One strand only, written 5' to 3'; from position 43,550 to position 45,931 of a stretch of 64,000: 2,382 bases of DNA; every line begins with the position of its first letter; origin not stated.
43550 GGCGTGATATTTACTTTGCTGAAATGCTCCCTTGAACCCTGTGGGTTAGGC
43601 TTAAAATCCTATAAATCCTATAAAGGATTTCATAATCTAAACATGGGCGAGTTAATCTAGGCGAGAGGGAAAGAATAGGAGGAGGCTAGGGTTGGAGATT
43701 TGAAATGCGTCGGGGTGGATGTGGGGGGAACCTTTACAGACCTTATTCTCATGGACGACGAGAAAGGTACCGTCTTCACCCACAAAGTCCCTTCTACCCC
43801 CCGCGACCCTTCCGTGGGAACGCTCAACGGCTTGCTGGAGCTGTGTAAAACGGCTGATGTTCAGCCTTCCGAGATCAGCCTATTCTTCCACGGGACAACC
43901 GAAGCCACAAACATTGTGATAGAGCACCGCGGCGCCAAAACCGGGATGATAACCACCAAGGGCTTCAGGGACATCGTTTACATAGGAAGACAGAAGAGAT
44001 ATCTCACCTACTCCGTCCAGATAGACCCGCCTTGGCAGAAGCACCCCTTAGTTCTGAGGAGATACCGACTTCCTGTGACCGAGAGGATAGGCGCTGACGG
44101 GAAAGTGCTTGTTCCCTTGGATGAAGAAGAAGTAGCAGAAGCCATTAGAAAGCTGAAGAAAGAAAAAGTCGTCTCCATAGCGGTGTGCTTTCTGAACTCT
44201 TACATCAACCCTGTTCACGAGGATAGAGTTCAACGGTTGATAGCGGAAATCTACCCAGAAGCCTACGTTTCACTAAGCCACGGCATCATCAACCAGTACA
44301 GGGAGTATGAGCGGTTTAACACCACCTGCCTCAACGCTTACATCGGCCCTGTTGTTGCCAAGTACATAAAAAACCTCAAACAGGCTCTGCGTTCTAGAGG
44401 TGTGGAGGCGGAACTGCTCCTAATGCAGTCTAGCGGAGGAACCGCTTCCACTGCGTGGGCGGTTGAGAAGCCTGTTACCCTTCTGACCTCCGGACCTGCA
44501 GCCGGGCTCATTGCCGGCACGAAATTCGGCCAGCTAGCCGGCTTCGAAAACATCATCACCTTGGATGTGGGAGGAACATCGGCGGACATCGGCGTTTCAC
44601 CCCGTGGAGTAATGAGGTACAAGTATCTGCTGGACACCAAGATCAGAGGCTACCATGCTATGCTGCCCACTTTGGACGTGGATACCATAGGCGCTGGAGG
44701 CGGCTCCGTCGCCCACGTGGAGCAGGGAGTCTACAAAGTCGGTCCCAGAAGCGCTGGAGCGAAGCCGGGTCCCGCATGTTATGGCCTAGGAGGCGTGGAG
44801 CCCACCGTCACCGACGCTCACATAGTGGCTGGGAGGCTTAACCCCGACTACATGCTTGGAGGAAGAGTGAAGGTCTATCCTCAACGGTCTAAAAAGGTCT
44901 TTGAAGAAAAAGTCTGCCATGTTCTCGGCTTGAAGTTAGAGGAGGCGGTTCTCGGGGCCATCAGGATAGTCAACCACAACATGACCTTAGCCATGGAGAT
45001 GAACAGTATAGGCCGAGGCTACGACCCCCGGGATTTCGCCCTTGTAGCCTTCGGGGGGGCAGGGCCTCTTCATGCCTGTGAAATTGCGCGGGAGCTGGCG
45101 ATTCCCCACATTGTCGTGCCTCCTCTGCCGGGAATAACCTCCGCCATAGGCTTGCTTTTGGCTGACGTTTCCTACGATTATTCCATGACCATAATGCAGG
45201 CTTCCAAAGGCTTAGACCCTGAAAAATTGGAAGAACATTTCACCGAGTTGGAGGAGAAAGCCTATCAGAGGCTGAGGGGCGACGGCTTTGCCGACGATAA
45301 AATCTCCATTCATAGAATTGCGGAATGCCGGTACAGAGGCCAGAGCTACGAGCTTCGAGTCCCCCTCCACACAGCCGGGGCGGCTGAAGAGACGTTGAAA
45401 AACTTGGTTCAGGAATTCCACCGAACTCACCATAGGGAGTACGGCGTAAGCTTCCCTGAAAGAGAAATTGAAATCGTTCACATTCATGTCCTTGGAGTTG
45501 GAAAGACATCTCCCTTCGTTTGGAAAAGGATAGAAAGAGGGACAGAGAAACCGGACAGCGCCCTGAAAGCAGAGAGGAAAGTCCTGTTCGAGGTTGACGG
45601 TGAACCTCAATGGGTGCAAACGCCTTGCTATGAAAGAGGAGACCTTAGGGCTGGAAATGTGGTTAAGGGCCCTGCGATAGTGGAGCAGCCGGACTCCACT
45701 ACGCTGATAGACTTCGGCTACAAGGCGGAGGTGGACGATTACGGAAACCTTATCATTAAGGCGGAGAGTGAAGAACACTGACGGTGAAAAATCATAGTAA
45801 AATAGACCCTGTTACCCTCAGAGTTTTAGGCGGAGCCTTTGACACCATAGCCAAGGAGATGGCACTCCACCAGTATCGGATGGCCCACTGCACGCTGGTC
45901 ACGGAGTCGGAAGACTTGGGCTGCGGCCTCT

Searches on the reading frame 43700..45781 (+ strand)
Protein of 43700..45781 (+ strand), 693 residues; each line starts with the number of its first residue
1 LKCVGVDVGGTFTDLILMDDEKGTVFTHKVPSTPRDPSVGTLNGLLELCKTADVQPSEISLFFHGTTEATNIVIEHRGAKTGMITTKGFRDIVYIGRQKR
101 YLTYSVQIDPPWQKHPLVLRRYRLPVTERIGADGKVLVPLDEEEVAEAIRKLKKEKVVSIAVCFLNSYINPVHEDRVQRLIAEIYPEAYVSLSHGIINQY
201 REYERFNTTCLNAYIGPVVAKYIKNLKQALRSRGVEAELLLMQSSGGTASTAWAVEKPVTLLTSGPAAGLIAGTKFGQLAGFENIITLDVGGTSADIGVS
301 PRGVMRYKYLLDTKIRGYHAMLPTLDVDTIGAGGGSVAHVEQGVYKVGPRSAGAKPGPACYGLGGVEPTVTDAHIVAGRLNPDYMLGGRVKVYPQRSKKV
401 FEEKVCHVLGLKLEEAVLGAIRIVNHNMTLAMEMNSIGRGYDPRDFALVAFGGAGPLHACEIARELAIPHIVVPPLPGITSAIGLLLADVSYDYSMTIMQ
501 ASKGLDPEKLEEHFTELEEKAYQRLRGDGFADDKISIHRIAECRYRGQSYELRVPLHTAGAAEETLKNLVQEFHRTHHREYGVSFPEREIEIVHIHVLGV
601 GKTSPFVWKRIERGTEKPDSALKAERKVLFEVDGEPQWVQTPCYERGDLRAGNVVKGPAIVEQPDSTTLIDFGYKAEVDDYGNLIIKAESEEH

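Call 3: search_protein_families(library=pfam, proteins=[window:43700-45781:+])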
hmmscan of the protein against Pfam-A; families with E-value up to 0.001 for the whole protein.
window:43700-45781:+ (693 aa): 3 families
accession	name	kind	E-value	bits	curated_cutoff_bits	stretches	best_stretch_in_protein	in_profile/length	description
PF01968.24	Hydantoinase_A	-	1.2e-86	291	22.9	1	205-493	1-290/291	Hydantoinase/oxoprolinase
PF05378.19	Hydant_A_N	-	1.1e-52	178.8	25.2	1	4-184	2-175/176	Hydantoinase/oxoprolinase N-terminal region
PF19278.4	Hydant_A_C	-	2.3e-22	79.7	21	1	508-681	12-185/193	Hydantoinase/oxoprolinase C-terminal domain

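Call 10: search_protein_families(library=ncbifam, proteins=[window:43700-45781:+], max_evalue=0.00001)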
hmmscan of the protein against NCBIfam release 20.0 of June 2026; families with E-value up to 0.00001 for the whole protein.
window:43700-45781:+ (693 aa): 3 families
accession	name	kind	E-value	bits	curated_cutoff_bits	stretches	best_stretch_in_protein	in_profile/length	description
NF050156.1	CapLactmsAlpCapA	equivalog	6.2e-175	583.3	1000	1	4-687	3-686/689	caprolactamase subunit alpha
NF042975.2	AcphenoCarb_ApcC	equivalog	8.9e-99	331.6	1500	1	1-686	8-709/733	acetophenone carboxylase subunit gamma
NF042960.1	AcphenoCarb_ApcA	equivalog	7.1e-64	216.2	1250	2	143-686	124-655/658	acetophenone carboxylase subunit alpha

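Call 21: find_homologous_proteins(query=window:43700-45781:+, max_evalue=1e-30)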
Query window:43700-45781:+ (693 aa): 8000 proteins with E <= 1e-30 among 8000 candidates; the best 120 are listed.
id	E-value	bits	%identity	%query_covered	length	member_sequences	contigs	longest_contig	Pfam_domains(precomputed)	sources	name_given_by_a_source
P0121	0.0e+0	1585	100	100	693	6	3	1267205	PF01968.25,PF19278.5,PF05378.20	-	-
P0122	0.0e+0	1020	64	99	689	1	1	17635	PF01968.25,PF19278.5,PF05378.20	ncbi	-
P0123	0.0e+0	1012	63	99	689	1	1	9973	PF01968.25,PF19278.5,PF05378.20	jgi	jgi:N-methylhydantoinase A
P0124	1.0e-292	991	61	99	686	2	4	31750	PF01968.25,PF19278.5,PF05378.20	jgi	jgi:N-methylhydantoinase A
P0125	7.3e-292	988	63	97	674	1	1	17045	PF01968.25,PF19278.5,PF05378.20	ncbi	-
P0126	7.8e-287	971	60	99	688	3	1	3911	PF01968.25,PF19278.5,PF05378.20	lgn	-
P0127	1.8e-281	954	60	99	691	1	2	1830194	PF01968.25,PF19278.5,PF05378.20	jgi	jgi:N-methylhydantoinase A/oxoprolinase/acetone carboxylase beta subunit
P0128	4.6e-280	949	59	99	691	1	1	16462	PF01968.25,PF19278.5,PF05378.20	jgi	jgi:N-methylhydantoinase A/oxoprolinase/acetone carboxylase beta subunit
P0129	4.3e-276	936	58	99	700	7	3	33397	PF01968.25,PF19278.5,PF05378.20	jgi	jgi:N-methylhydantoinase A/oxoprolinase/acetone carboxylase beta subunit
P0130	7.1e-275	932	58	99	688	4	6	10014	PF01968.25,PF19278.5,PF05378.20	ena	-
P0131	5.0e-273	926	58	99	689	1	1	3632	PF01968.25,PF19278.5,PF05378.20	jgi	-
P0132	7.6e-271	918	58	99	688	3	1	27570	PF01968.25,PF19278.5,PF05378.20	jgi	jgi:N-methylhydantoinase A/oxoprolinase/acetone carboxylase beta subunit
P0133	5.7e-256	869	56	99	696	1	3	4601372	PF01968.25,PF19278.5,PF05378.20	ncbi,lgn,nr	ncbi:MAG: hydantoinase/oxoprolinase family protein [Thermoleophilia bacterium]|nr:hydantoinase/oxopr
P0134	6.1e-255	866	56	99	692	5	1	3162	PF01968.25,PF19278.5,PF05378.20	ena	-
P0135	2.3e-252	857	55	100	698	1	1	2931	PF01968.25,PF19278.5,PF05378.20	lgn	-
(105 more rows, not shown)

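Call 22: find_encoding_contigs(protein=P0122, flank=10000, max_places=2)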
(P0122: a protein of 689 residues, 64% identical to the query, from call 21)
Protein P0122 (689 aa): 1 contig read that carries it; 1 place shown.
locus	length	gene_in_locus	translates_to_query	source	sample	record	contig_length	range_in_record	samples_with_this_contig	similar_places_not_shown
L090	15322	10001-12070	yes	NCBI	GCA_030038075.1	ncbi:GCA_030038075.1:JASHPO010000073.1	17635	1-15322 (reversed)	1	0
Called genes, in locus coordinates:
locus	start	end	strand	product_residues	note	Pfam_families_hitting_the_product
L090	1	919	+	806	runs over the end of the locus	PF01315:Ald_Xan_dh_C, PF02738:MoCoBD_1, PF20256:MoCoBD_2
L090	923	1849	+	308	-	PF00941:FAD_binding_5, PF03450:CO_deh_flav_C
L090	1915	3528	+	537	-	-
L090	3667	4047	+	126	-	PF02036:SCP2, PF14864:Alkyl_sulf_C (weak)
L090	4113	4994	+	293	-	-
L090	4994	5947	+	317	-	-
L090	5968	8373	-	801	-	PF01315:Ald_Xan_dh_C, PF02738:MoCoBD_1, PF20256:MoCoBD_2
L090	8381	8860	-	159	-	PF00111:Fer2, PF01799:Fer2_2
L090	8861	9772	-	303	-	PF00941:FAD_binding_5, PF03450:CO_deh_flav_C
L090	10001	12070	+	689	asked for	PF05378:Hydant_A_N, PF01968:Hydantoinase_A, PF19278:Hydant_A_C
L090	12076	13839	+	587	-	PF02538:Hydantoinase_B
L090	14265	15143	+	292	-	PF13191:AAA_16 (weak), PF00004:AAA, PF07726:AAA_3 (faint), PF07728:AAA_5, PF13401:AAA_22 (weak)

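Call 23: find_encoding_contigs(protein=P0124, flank=10000, max_places=2)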
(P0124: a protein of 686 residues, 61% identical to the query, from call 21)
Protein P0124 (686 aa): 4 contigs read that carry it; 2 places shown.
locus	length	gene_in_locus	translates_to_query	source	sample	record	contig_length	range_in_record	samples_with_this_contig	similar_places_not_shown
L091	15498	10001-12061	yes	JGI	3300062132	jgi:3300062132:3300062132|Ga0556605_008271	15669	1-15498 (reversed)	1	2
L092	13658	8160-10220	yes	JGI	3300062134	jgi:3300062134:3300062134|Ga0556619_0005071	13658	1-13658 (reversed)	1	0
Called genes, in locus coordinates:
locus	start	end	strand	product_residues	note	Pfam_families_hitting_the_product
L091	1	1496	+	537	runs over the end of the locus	-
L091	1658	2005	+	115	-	PF02036:SCP2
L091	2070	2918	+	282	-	-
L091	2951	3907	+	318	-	PF00149:Metallophos (faint)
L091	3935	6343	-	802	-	PF01315:Ald_Xan_dh_C, PF02738:MoCoBD_1, PF20256:MoCoBD_2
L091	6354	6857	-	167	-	PF00111:Fer2, PF01799:Fer2_2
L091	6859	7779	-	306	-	PF00941:FAD_binding_5, PF03450:CO_deh_flav_C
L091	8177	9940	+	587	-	PF01979:Amidohydro_1, PF07969:Amidohydro_3 (weak), PF13382:Adenine_deam_C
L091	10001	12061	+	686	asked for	PF05378:Hydant_A_N, PF01968:Hydantoinase_A, PF19278:Hydant_A_C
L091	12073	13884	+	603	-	PF02538:Hydantoinase_B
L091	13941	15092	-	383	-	PF02195:ParB_N, PF17762:HTH_ParB, PF13474:SnoaL_3, PF14534:DUF4440 (weak)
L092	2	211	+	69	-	?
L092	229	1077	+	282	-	-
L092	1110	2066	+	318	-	PF00149:Metallophos (faint)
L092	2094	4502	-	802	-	PF01315:Ald_Xan_dh_C, PF02738:MoCoBD_1, PF20256:MoCoBD_2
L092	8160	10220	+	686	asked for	PF05378:Hydant_A_N, PF01968:Hydantoinase_A, PF19278:Hydant_A_C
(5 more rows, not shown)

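Call 24: find_encoding_contigs(protein=P0125, flank=10000, max_places=2)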
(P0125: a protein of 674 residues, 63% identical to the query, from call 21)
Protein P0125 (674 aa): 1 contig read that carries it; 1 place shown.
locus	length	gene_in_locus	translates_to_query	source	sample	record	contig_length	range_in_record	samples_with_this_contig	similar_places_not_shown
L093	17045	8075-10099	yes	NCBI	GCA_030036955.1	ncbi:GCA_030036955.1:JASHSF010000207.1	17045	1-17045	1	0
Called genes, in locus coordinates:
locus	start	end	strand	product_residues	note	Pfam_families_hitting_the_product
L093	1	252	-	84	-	?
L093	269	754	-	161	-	PF00111:Fer2, PF01799:Fer2_2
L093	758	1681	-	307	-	PF00941:FAD_binding_5, PF03450:CO_deh_flav_C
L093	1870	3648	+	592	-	PF07969:Amidohydro_3 (faint), PF01979:Amidohydro_1, PF13382:Adenine_deam_C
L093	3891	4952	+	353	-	PF00941:FAD_binding_5, PF03450:CO_deh_flav_C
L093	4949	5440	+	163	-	PF00111:Fer2, PF01799:Fer2_2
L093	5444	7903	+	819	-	PF01315:Ald_Xan_dh_C, PF02738:MoCoBD_1, PF20256:MoCoBD_2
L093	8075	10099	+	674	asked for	PF05378:Hydant_A_N, PF01968:Hydantoinase_A, PF19278:Hydant_A_C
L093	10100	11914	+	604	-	PF02538:Hydantoinase_B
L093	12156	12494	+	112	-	PF12680:SnoaL_2 (weak)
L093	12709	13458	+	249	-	PF04909:Amidohydro_2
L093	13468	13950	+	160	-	PF03168:LEA_2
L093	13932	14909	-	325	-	PF12146:Hydrolase_4 (faint)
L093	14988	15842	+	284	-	PF02625:XdhC_CoxI, PF13478:XdhC_C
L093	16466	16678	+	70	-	-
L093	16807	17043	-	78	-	?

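Call 36: find_related_loci(query=A2, collection=metagenome_contigs, flank=10000)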
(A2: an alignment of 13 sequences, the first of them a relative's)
Query A2 (693 aa) in metagenome_contigs; peptide patterns used: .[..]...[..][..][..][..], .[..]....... (x = any residue, [..] = any of these).
600 stretches matched a pattern (row limit reached: there are more); 588 encode a relative of the query (tblastn E <= 1e-3); the best 80 are kept; 80 distinct loci.
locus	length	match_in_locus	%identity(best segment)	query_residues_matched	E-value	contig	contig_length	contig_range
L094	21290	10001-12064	53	1-686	0e+0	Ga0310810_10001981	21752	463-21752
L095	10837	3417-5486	53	1-687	0e+0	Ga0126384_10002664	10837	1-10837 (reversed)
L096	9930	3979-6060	52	1-691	0e+0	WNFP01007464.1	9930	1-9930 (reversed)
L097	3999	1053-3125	50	1-690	0e+0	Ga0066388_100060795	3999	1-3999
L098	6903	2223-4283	50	1-686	0e+0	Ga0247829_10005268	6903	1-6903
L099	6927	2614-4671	50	1-686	0e+0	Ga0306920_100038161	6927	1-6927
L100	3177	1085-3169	49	1-691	0e+0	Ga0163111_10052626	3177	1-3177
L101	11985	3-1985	50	28-686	0e+0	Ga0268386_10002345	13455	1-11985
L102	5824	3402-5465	50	1-687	0e+0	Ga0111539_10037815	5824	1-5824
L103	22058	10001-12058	50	1-686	0e+0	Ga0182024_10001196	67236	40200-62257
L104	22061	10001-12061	47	1-687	0e+0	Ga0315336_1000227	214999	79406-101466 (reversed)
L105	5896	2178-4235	47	1-686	0e+0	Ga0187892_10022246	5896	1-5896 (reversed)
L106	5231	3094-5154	47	1-687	0e+0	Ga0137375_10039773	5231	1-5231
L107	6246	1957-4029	46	1-691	0e+0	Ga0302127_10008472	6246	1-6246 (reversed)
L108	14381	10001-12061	44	1-687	0e+0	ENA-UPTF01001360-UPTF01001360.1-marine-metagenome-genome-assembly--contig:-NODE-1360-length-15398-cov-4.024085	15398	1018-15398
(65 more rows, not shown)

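Call 44: search_solved_structures(query=window:43700-45781:+, max_evalue=1e-10)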
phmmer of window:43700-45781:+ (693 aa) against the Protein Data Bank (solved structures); distinct sequences matched with E-value up to 1e-10: 6.
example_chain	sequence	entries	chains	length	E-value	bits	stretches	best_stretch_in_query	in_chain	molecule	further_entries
7hk5_A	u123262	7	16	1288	3e-199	666.9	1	1-687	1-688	N-methylhydantoinase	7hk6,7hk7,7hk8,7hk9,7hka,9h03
6yra_A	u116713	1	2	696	1.5e-126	426.6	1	4-680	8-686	5-oxoprolinase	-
5l9w_B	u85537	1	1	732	5.8e-98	332.1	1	3-688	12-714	Acetophenone carboxylase gamma subunit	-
5m45_B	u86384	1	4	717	8.3e-82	278.7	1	3-680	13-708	Acetone carboxylase beta subunit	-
5svb_B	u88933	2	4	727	5.9e-81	275.9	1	3-680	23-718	Acetone carboxylase beta subunit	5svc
5l9w_b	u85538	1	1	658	1.2e-48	169.2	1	3-685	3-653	Acetophenone carboxylase alpha subunit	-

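Call 66: search_protein_families(library=ncbifam, proteins=[L091:3935-6343:-], max_evalue=0.00001)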
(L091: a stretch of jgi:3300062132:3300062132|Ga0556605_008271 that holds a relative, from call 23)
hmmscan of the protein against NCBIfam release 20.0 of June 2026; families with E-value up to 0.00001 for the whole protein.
L091:3935-6343:- (802 aa): 13 families
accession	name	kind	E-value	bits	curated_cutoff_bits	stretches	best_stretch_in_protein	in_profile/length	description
TIGR03194.1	4hydrxCoA_A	equivalog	5e-195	650.1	994.55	1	22-795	1-745/746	4-hydroxybenzoyl-CoA reductase subunit alpha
NF043082.1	XdhA_XDHase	equivalog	5.1e-176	587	780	1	18-798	1-754/758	xanthine dehydrogenase subunit XdhA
NF007426.0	PRK09970.1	equivalog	2.3e-170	568.3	916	1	15-796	3-755/761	xanthine dehydrogenase molybdenum-binding subunit XdhA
TIGR03196.1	pucD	equivalog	1.4e-140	470.1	783.65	2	122-793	81-757/763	xanthine dehydrogenase subunit D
NF041018.1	glyceraldDH_alpha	equivalog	2.1e-135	453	790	1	18-793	3-741/741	glyceraldehyde dehydrogenase subunit alpha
TIGR03311.1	Se_dep_XDH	equivalog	3.5e-118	395.9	830.45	3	130-577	250-680/848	selenium-dependent xanthine dehydrogenase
NF040766.1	CODH_aero_grp5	exception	1.2e-115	387.5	950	1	16-792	3-781/785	aerobic carbon-monoxide dehydrogenase large subunit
TIGR03313.1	Se_sel_red_Mo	hypoth_equivalog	6.2e-113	378.3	1101.9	2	185-796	350-949/951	molybdopterin-dependent oxidoreductase Mo/Fe-S-binding subunit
TIGR02416.1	CO_dehy_Mo_lg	equivalog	1.3e-101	341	991.15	2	126-779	78-751/770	aerobic carbon-monoxide dehydrogenase large subunit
NF045668.1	pterin_aldehy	equivalog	1.4e-101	341.1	1100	2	10-572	167-715/905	molybdopterin-dependent aldehyde oxidoreductase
NF041671.1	peri_hyde_PaoC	equivalog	4.3e-93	313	1180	2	135-602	109-556/735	aldehyde oxidoreductase molybdenum-binding subunit PaoC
TIGR02965.1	xanthine_xdhB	equivalog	2.2e-82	277.5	849.5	1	121-797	79-755/758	xanthine dehydrogenase molybdopterin binding subunit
TIGR02969.1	mam_aldehyde_ox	subfamily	6e-44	149.9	1912.3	2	17-540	575-1067/1330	aldehyde oxidase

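Call 72: find_encoding_contigs(protein=P0127, flank=10000, max_places=2)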
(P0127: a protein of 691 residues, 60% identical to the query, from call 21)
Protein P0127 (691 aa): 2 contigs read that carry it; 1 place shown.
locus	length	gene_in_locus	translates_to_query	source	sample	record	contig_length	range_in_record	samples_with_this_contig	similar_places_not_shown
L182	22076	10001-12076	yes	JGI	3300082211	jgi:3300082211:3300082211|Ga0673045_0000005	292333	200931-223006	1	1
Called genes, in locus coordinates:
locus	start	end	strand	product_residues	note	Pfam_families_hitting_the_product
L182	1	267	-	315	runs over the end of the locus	PF00753:Lactamase_B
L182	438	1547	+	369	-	PF13167:GTP-bdg_N, PF02421:FeoB_N (faint), PF16360:GTP-bdg_M, PF01926:MMR_HSR1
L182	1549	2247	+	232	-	PF06197:DUF998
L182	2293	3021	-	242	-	-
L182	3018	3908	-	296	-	PF00005:ABC_tran, PF02463:SMC_N (faint), PF13304:AAA_21 (weak)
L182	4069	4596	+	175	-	-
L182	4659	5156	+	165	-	PF03473:MOSC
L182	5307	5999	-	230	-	PF13473:Cupredoxin_1 (faint)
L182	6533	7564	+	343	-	PF02625:XdhC_CoxI, PF13478:XdhC_C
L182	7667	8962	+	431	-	PF01321:Creatinase_N (faint), PF00557:Peptidase_M24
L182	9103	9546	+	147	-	PF00571:CBS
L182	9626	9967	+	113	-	PF11639:HapK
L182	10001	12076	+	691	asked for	PF05378:Hydant_A_N, PF01968:Hydantoinase_A, PF19278:Hydant_A_C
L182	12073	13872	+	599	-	PF02538:Hydantoinase_B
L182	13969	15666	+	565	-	PF01979:Amidohydro_1, PF07969:Amidohydro_3 (weak), PF13382:Adenine_deam_C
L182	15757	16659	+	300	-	PF00941:FAD_binding_5, PF03450:CO_deh_flav_C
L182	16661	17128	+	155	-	PF00111:Fer2, PF01799:Fer2_2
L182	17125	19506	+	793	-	PF01315:Ald_Xan_dh_C, PF02738:MoCoBD_1, PF20256:MoCoBD_2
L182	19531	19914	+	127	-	PF02036:SCP2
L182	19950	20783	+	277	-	-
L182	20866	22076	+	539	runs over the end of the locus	PF13520:AA_permease_2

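Call 73: find_encoding_contigs(protein=P0123, flank=10000, max_places=1)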
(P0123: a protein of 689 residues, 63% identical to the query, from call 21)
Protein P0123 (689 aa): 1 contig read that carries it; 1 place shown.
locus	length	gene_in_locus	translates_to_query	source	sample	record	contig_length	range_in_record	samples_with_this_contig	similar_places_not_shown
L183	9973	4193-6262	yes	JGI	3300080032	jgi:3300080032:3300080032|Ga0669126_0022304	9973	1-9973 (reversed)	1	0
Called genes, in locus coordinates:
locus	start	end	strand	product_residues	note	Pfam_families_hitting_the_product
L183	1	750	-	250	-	?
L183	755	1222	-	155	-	PF00111:Fer2 (weak), PF01799:Fer2_2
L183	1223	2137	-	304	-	PF00941:FAD_binding_5, PF03450:CO_deh_flav_C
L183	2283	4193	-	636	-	PF07969:Amidohydro_3 (weak), PF01979:Amidohydro_1, PF13382:Adenine_deam_C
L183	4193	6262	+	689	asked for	PF05378:Hydant_A_N, PF01968:Hydantoinase_A, PF19278:Hydant_A_C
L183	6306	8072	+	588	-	PF02538:Hydantoinase_B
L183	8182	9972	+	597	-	?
